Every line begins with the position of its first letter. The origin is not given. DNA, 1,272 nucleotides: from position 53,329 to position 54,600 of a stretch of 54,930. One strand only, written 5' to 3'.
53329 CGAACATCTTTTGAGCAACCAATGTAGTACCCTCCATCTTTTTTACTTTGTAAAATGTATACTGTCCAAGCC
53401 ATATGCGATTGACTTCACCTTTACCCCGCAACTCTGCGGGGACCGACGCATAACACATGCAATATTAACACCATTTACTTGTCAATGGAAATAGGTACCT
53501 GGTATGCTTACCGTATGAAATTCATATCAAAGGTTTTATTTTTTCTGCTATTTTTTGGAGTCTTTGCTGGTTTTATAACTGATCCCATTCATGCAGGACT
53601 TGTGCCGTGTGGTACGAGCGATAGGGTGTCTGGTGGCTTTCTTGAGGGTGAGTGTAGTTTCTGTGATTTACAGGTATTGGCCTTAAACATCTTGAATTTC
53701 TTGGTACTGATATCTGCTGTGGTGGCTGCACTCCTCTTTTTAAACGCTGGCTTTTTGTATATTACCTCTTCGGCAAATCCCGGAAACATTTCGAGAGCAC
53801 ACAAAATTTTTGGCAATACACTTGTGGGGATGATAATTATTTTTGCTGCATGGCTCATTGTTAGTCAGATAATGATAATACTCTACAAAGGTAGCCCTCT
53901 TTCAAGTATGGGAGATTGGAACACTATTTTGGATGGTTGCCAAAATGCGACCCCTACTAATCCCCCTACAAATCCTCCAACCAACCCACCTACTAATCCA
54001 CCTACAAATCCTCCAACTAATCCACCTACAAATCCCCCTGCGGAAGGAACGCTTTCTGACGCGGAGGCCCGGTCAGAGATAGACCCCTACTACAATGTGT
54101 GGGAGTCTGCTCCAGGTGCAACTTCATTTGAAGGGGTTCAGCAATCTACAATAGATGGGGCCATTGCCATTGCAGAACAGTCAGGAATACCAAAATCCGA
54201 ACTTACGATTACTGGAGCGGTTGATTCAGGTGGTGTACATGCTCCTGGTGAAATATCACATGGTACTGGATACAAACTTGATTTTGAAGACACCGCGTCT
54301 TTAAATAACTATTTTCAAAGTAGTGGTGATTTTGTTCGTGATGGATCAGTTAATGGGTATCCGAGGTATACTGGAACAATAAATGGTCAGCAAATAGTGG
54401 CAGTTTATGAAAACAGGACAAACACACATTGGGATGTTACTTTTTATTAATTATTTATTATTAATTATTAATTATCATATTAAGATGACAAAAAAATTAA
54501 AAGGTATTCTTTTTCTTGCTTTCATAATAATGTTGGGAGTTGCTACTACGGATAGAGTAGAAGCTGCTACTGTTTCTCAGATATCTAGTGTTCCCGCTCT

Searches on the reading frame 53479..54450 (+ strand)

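Call 12: search_protein_families(library=pfam, proteins=[window:53479-54450:+], max_evalue=0.01)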
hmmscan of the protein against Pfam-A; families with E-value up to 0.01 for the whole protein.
window:53479-54450:+ (323 aa): 2 families
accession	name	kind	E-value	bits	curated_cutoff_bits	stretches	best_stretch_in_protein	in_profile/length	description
PF18895.5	T4SS_pilin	-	1.8e-06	28.4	26.6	1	65-129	6-69/71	Type IV secretion system pilin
PF01534.23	Frizzled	-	0.0083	15.8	22.3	0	48-158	158-271/322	Frizzled/Smoothened family membrane region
